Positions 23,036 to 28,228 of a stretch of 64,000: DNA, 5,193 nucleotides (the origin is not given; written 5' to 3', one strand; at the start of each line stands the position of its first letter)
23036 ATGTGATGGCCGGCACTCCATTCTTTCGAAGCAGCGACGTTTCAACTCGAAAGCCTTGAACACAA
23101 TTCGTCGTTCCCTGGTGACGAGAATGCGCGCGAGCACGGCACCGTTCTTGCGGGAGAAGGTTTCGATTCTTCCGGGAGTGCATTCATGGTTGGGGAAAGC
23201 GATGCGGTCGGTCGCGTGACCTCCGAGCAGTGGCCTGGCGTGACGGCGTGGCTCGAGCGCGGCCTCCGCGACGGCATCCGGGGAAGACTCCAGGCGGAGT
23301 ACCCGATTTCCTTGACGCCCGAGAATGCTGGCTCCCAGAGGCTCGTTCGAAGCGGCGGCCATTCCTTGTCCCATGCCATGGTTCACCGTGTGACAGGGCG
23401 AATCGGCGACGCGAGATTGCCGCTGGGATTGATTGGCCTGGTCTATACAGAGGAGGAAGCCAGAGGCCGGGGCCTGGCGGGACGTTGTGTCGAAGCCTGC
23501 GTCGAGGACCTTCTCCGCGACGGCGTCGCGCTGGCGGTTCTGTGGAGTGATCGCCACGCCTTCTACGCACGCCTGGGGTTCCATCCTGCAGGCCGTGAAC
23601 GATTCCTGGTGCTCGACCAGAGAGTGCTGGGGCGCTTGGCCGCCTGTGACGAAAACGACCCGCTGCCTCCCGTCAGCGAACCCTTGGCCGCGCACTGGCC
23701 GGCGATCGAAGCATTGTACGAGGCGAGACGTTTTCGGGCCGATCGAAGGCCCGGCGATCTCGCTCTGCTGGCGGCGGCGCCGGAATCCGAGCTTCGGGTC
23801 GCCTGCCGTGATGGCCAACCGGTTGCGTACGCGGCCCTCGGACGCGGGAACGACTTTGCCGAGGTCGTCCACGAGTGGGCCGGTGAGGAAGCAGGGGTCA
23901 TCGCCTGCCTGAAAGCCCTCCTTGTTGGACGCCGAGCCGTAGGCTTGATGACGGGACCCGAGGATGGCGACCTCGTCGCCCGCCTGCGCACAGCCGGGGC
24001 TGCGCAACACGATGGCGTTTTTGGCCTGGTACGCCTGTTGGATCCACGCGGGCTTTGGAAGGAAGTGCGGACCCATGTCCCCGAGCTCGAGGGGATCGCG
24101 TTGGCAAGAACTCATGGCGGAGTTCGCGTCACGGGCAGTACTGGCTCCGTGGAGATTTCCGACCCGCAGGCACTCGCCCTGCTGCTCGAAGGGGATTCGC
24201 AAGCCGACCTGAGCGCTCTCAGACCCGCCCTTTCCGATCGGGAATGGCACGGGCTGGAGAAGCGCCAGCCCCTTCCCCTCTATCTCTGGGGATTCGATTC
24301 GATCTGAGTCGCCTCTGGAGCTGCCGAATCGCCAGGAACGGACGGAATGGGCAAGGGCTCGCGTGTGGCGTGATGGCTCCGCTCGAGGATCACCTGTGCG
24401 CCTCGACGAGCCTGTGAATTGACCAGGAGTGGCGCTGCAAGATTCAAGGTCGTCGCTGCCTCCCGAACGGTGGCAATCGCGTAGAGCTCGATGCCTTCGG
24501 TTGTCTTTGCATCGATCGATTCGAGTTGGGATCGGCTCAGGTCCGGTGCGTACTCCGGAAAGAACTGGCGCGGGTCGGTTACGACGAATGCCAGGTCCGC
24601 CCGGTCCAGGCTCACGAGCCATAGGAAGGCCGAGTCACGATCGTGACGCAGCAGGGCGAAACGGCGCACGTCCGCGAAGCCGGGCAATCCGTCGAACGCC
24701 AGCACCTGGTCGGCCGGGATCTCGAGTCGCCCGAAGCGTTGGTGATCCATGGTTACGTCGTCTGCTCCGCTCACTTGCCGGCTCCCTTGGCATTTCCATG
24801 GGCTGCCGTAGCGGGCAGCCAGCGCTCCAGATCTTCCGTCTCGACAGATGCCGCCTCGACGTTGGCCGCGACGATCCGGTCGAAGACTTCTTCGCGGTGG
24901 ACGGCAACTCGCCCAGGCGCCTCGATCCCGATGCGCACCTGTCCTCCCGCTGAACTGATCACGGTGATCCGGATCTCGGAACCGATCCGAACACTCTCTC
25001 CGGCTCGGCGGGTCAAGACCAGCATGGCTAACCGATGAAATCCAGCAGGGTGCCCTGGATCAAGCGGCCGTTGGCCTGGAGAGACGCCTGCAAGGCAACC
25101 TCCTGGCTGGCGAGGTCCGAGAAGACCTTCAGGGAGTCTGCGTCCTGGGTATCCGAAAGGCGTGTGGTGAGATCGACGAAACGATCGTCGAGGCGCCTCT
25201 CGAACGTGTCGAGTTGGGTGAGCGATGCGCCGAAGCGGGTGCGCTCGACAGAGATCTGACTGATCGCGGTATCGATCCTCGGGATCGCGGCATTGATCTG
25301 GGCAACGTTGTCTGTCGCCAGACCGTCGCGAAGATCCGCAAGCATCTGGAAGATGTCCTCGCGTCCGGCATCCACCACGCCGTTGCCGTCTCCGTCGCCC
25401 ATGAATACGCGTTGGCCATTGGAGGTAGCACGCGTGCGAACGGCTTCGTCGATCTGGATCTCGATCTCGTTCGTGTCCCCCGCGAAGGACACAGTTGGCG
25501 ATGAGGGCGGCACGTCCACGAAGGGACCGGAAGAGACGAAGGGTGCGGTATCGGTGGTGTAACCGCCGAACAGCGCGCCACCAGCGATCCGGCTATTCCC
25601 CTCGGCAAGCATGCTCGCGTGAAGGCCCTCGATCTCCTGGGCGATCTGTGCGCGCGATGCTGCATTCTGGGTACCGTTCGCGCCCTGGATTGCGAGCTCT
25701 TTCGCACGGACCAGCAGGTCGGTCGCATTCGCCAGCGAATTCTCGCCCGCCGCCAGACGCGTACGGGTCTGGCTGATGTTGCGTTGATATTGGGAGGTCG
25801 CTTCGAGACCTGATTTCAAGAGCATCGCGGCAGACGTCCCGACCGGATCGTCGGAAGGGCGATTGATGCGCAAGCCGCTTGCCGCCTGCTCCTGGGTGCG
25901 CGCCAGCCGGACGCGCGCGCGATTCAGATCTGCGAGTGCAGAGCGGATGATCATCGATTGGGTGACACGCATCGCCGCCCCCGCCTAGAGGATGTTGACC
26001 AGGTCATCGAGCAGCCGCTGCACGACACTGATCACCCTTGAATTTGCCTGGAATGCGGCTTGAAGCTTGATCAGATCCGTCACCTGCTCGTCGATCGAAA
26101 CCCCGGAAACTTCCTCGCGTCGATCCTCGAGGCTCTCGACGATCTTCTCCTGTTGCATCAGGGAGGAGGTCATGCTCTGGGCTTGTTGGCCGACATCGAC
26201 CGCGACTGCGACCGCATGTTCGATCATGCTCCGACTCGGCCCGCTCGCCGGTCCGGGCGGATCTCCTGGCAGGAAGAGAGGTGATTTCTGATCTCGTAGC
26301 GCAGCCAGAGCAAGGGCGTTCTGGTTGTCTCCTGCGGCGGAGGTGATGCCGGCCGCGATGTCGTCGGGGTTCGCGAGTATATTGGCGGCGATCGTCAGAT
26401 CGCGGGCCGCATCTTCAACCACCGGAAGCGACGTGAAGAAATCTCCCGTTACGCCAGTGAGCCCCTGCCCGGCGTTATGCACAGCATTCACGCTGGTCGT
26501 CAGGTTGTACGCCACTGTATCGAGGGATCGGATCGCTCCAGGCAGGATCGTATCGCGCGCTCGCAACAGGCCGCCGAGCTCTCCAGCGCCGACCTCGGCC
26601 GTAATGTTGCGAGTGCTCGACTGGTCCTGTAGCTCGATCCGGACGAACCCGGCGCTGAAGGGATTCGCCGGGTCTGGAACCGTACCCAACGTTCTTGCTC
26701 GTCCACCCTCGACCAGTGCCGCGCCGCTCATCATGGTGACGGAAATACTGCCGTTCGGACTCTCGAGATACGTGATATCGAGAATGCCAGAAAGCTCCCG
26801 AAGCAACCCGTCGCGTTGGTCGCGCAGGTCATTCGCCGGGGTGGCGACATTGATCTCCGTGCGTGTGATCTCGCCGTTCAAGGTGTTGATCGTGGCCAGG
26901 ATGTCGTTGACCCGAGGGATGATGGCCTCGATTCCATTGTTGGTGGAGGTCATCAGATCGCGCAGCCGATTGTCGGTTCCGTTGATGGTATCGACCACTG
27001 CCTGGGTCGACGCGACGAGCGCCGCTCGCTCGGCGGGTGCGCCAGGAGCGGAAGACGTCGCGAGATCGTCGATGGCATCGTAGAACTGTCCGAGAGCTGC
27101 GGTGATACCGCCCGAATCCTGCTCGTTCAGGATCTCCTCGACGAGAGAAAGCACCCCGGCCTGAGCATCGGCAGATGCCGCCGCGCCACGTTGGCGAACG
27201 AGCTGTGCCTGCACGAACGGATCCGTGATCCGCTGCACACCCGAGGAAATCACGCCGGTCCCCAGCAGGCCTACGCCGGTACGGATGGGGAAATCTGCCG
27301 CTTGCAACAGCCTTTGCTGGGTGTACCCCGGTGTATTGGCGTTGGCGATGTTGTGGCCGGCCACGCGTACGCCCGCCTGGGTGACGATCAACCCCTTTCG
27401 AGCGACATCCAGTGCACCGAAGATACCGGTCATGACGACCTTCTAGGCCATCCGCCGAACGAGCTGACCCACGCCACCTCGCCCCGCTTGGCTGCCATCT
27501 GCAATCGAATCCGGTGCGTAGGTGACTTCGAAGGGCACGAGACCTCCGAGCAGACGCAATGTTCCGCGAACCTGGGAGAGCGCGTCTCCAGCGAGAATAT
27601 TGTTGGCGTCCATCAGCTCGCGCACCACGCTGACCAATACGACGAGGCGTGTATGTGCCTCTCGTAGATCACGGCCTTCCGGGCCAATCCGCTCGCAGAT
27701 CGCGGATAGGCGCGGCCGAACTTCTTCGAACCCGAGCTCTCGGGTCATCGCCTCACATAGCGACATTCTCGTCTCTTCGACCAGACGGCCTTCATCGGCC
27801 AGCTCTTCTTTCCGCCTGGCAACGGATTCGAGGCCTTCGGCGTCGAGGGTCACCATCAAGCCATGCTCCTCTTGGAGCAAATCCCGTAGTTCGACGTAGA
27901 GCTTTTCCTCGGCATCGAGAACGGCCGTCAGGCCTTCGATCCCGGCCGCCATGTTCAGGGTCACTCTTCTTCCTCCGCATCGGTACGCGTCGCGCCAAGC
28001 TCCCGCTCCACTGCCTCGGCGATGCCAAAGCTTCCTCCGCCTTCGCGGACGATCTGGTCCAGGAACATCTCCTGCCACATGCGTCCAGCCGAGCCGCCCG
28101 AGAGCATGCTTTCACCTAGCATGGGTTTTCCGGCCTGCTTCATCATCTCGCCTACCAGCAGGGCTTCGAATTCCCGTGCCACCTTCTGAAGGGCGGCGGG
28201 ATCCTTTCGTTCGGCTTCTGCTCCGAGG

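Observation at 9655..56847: A recurrent 16-bp imperfect palindrome (yGTTTCA-N3-yGAAmk) sits upstream of most strong sigma-54 promoters: candidate enhancer of a flagellar/glycosylation sigma-54 regulon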

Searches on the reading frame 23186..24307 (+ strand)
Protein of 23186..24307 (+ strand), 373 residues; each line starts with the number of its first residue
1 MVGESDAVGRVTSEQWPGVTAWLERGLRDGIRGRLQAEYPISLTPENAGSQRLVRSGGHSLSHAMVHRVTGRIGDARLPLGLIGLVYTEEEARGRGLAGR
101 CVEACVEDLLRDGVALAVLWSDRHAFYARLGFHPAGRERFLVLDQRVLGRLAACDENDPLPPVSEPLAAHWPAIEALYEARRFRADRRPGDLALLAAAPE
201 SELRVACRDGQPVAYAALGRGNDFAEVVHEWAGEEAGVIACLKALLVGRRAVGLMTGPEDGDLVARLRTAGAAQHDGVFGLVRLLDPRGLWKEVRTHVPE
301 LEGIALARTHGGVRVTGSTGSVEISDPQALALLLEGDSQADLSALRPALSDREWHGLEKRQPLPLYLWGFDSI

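Call 10: search_protein_families(library=pfam, proteins=[window:23186-24307:+])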
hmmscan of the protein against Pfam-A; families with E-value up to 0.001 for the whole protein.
window:23186-24307:+ (373 aa): 4 families
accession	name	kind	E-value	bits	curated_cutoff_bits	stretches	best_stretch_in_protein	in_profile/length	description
PF13527.13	Acetyltransf_9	-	1.2e-09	38.7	25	1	53-134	45-126/127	Acetyltransferase (GNAT) domain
PF00583.31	Acetyltransf_1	-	6.9e-07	30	20.7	1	77-132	56-116/116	Acetyltransferase (GNAT) family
PF13508.13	Acetyltransf_7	-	1.2e-06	29.2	27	1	83-133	29-83/84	Acetyltransferase (GNAT) domain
PF08445.16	FR47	-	3.1e-06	27.5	22.1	1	77-135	18-80/86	FR47-like protein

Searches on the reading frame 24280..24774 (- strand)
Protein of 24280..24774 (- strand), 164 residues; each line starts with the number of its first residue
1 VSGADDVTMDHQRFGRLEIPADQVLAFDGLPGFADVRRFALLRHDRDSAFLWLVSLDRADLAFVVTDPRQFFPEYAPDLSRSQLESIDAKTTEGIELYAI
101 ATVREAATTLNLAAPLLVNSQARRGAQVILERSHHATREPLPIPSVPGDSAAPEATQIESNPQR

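Call 13: search_protein_families(library=pfam, proteins=[window:24280-24774:-], max_evalue=0.01)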
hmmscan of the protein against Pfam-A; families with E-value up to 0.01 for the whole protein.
window:24280-24774:- (164 aa): 1 family
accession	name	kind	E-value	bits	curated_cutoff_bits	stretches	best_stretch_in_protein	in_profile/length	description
PF02623.20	FliW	-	2.9e-32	111.4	25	1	28-141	5-122/122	FliW protein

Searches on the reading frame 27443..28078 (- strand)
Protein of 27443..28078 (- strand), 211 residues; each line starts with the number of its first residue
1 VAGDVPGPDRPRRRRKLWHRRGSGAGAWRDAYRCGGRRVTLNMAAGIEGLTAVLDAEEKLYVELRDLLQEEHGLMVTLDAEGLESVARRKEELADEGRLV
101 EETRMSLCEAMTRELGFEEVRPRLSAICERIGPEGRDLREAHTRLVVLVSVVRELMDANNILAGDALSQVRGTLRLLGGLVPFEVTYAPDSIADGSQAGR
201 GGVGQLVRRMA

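Call 13: search_protein_families(library=pfam, proteins=[window:27443-28078:-], max_evalue=0.01)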
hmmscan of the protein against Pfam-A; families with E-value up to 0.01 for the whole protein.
window:27443-28078:- (211 aa): 1 family
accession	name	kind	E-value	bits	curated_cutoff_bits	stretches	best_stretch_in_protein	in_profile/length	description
PF05130.17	FlgN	-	1.2e-18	68.4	30.5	1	43-187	1-139/147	FlgN protein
